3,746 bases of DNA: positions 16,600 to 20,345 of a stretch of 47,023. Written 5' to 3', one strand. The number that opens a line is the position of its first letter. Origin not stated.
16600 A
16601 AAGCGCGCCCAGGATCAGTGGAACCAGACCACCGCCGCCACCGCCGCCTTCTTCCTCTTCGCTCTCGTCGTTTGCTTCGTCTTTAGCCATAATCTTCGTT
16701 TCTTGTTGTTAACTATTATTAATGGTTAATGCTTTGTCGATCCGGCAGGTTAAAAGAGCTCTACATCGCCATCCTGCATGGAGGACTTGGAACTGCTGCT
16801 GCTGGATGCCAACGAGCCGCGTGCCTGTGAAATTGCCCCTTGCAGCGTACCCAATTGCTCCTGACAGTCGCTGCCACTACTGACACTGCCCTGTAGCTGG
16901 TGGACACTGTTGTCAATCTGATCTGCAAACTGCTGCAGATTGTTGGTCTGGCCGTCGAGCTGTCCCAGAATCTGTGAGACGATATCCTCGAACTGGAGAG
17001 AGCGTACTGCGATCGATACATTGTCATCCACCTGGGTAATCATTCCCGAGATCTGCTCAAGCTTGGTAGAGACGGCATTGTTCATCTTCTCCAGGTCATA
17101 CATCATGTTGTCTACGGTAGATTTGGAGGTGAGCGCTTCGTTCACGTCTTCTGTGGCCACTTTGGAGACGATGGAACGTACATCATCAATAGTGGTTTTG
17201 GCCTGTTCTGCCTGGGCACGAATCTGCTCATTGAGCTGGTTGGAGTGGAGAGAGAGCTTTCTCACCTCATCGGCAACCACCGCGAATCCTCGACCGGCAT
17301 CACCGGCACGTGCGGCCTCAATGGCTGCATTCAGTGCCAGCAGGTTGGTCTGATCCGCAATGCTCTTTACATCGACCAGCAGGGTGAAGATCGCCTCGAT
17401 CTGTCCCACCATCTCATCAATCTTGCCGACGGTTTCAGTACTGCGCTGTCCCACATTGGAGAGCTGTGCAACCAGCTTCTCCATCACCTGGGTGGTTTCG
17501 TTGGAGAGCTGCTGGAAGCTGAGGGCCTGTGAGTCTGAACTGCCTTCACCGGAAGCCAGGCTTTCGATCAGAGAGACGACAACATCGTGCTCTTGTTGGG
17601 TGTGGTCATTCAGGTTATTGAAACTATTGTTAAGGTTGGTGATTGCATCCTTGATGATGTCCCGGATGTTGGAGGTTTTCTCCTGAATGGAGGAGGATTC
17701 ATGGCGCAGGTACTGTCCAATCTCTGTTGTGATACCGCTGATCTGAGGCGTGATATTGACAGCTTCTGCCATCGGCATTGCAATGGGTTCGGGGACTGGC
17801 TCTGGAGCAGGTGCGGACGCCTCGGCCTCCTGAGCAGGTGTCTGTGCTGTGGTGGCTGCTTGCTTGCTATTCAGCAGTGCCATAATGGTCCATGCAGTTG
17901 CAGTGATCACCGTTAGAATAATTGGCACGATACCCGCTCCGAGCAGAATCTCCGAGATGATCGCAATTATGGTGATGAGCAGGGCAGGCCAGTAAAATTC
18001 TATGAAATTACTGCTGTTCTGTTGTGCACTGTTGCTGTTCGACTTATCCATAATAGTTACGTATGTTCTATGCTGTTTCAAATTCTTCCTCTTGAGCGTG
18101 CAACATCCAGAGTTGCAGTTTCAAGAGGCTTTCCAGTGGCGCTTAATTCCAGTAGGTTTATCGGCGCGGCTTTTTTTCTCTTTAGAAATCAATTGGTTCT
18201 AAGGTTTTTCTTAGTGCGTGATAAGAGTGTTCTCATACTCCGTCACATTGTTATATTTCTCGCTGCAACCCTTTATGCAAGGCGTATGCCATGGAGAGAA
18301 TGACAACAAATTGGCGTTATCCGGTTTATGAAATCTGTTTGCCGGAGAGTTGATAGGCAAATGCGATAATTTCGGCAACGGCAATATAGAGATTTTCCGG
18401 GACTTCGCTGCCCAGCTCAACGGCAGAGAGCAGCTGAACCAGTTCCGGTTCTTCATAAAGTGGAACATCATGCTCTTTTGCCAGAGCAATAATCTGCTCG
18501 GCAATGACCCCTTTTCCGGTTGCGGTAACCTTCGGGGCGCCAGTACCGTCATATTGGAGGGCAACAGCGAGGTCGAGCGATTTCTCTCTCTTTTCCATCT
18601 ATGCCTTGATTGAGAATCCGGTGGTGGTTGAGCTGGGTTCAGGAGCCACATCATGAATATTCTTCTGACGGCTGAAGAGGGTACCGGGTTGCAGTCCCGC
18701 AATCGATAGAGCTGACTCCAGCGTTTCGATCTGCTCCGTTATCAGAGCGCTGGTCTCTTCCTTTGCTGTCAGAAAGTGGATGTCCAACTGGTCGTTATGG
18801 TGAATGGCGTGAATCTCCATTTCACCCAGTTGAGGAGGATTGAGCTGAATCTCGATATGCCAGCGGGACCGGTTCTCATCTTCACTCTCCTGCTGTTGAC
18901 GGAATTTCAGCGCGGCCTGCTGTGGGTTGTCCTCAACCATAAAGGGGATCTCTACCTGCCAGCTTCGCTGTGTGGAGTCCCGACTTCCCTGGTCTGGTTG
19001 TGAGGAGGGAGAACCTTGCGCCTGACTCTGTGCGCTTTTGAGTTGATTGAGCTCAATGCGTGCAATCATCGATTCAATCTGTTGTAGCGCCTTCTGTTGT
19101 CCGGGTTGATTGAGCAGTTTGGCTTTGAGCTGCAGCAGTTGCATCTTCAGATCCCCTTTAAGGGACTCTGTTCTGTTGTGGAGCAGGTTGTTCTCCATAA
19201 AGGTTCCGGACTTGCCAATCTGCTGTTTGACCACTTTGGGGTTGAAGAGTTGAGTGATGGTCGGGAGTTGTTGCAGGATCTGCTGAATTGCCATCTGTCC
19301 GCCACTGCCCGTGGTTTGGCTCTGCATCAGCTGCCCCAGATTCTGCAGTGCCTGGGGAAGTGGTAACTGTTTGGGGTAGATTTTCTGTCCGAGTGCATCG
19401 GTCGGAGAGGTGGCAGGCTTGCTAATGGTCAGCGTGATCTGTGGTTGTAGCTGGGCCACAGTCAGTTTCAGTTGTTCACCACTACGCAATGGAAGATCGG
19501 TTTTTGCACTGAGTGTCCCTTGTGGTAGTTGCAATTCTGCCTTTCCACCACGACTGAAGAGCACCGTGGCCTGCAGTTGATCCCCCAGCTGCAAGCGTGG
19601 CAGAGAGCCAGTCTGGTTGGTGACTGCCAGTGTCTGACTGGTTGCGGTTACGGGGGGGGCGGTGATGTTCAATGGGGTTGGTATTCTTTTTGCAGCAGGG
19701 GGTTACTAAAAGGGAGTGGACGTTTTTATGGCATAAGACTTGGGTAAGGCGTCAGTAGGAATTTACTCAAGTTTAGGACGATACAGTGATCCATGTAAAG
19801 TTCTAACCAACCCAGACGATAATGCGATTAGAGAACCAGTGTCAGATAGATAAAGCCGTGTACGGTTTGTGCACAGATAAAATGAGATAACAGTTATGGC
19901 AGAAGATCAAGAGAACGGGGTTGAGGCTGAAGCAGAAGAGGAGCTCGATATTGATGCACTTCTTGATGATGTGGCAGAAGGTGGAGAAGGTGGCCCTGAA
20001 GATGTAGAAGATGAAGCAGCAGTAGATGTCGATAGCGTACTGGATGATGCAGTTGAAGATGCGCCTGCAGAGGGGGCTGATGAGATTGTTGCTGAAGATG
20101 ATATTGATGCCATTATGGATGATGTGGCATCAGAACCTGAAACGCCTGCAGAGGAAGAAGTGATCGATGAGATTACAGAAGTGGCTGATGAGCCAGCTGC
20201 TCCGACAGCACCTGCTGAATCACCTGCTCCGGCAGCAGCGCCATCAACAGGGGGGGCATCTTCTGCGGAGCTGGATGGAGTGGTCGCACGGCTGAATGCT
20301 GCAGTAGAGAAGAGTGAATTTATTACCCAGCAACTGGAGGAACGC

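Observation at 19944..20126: Three tandem FliM-N/CheZ-C-like acidic motifs on a membrane anchor: candidate multivalent CheY-P docking protein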

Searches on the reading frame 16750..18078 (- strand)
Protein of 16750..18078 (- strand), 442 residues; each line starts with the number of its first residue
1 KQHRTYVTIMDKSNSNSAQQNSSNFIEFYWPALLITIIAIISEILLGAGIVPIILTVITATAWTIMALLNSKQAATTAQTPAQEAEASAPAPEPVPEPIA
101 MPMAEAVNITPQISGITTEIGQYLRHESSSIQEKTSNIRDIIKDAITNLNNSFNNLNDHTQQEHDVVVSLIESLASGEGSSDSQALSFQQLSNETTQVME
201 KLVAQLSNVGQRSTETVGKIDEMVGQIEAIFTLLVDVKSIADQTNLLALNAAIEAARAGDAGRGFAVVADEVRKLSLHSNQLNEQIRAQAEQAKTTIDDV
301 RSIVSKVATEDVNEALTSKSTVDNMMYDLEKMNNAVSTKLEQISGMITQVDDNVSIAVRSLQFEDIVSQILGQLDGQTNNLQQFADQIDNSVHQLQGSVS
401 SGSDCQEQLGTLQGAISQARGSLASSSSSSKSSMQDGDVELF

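Call 7: search_protein_families(library=pfam, proteins=[window:16750-18078:-], max_evalue=0.00001)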
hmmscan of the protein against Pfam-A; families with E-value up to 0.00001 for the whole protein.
window:16750-18078:- (442 aa): 1 family
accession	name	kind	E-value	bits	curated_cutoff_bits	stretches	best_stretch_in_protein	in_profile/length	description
PF00015.26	MCPsignal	-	7.1e-26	91.5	34.6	1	201-352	20-163/172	Methyl-accepting chemotaxis protein (MCP) signalling domain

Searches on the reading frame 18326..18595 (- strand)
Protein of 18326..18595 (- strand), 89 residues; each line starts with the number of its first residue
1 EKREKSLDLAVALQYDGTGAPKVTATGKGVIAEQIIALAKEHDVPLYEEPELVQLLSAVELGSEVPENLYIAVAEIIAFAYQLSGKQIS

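Call 7: search_protein_families(library=pfam, proteins=[window:18326-18595:-], max_evalue=0.00001)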
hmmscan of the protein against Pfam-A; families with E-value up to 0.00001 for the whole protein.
window:18326-18595:- (89 aa): 1 family
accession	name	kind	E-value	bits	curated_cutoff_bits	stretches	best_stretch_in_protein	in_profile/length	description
PF01312.24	Bac_export_2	-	2.8e-19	70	24.4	1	9-79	261-334/335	FlhB HrpN YscU SpaS Family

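Call 60: search_protein_families(library=ncbifam, proteins=[window:18326-18595:-], max_evalue=0.001)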
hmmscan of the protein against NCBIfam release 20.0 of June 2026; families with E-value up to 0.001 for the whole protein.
window:18326-18595:- (89 aa): 8 families
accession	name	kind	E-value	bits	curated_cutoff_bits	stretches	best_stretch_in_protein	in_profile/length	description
TIGR00789.1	flhB_rel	hypoth_equivalog_domain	7.6e-26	90.1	117.35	1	9-84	4-81/84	FlhB-like flagellar biosynthesis protein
TIGR00328.1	flhB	equivalog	6.3e-19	68.3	349.25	1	10-86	268-347/348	flagellar biosynthesis protein FlhB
NF009411.0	PRK12772.1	equivalog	1.8e-15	56.4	739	1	9-86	529-609/610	fused FliR family export protein/FlhB family type III secretion system protein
NF009117.0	PRK12468.1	equivalog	6.9e-15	54.7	712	1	9-84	273-351/386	flagellar biosynthesis protein FlhB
TIGR01404.2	FlhB_rel_III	equivalog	2.4e-11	43.7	358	1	9-82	264-340/341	type III secretion system export apparatus subunit SctU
NF009364.0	PRK12721.1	equivalog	1e-10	41.3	381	1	9-84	266-344/352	EscU/YscU/HrcU family type III secretion system export apparatus switch protein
NF004950.0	PRK06298.1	equivalog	7.5e-08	31.8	434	1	8-85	266-346/360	type III secretion system protein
NF009412.0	PRK12773.1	equivalog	1.6e-06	26.6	886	1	8-78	567-640/649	flagellar biosynthesis protein FlhB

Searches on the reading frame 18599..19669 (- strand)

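Call 7: search_protein_families(library=pfam, proteins=[window:18599-19669:-], max_evalue=0.00001)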
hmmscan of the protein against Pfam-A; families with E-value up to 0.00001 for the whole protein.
window:18599-19669:- (356 aa): 1 family
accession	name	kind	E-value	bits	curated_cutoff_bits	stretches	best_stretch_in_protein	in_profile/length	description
PF02120.21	Flg_hook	-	3.6e-15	56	29.8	1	259-330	2-73/85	Flagellar hook-length control protein FliK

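Call 60: search_protein_families(library=ncbifam, proteins=[window:18599-19669:-], max_evalue=0.001)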
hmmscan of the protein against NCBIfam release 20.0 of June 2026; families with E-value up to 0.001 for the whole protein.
window:18599-19669:- (356 aa): 0 families

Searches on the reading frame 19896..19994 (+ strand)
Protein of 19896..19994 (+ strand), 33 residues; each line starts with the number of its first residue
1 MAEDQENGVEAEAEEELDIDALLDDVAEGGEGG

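Call 34: search_protein_families(library=ncbifam, proteins=[window:19896-19994:+], max_evalue=10)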
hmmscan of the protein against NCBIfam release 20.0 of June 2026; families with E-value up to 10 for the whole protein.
seq(33 aa): 0 families

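Call 35: search_protein_families(library=pfam, proteins=[window:19896-19994:+], max_evalue=10)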
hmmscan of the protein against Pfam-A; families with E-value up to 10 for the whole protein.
seq(33 aa): 0 families

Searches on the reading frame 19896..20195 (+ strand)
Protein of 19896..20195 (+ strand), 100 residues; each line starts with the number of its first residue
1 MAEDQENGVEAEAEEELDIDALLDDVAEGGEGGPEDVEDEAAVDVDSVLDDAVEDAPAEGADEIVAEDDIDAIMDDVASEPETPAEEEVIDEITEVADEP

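Call 33: search_solved_structures(query=window:19896-20195:+, max_evalue=10, show_alignments=5)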
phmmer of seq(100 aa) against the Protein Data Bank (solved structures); distinct sequences matched with E-value up to 10: 0.
